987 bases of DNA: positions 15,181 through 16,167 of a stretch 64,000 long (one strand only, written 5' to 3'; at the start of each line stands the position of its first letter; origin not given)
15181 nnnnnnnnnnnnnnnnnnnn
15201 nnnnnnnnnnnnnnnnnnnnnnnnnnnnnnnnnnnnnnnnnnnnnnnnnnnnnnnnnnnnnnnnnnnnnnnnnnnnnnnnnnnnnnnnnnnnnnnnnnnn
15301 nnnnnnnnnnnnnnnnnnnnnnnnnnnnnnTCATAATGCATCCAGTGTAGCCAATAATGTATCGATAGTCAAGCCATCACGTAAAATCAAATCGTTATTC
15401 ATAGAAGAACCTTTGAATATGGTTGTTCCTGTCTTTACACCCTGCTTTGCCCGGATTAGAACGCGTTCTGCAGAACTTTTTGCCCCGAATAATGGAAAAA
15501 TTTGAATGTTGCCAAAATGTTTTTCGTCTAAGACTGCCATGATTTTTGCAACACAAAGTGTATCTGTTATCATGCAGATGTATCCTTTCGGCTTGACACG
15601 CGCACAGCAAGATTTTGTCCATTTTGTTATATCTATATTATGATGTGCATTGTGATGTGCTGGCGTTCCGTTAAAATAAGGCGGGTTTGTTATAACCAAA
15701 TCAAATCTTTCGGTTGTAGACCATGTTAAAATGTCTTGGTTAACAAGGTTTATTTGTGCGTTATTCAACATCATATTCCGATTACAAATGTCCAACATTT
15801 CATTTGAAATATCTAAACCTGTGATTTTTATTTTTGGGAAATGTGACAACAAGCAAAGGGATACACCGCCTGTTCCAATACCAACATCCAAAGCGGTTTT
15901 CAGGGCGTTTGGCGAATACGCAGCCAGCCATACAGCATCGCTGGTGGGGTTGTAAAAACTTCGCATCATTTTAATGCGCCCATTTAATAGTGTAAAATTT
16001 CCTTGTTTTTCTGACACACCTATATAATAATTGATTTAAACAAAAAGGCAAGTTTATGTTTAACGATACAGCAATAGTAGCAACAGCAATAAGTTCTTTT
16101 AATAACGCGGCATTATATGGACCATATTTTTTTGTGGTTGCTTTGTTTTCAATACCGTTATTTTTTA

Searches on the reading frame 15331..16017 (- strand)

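Call 73: search_protein_families(library=pfam, proteins=[window:15331-16017:-], max_evalue=0.001)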
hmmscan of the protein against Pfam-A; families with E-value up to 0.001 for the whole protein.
window:15331-16017:- (228 aa): 11 families
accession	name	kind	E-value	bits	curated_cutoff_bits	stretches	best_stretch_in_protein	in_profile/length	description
PF05175.20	MTS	-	7.2e-15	55.5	23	1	38-152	31-141/170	Methyltransferase small domain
PF13649.12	Methyltransf_25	-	5.5e-13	49.9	27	1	43-111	2-71/97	Methyltransferase domain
PF13847.12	Methyltransf_31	-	1.9e-08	34.6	27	1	40-150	5-110/145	Methyltransferase domain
PF08241.18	Methyltransf_11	-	2.1e-07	31.9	21.2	1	43-111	1-67/95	Methyltransferase domain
PF08242.18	Methyltransf_12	-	6e-07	30.5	30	1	43-111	1-72/98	Methyltransferase domain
PF01728.25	FtsJ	-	2.3e-06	28.1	24.1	1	40-187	23-176/181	FtsJ-like methyltransferase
PF02384.22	N6_Mtase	-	3.3e-06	27.1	20.4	1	39-136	47-153/311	N-6 DNA Methylase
PF07669.17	Eco57I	-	5.1e-06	27.1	25.3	1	84-151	51-134/171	Eco57I restriction-modification methylase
PF01170.24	UPF0020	-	7.9e-05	22.9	22.3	1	62-153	76-168/197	RMKL-like, methyltransferase domain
PF10294.15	Methyltransf_16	-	8.5e-05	22.8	21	1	40-102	48-110/174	Lysine methyltransferase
PF06325.19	PrmA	-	0.00057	19.9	22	1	40-111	163-233/296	Ribosomal protein L11 methyltransferase (PrmA)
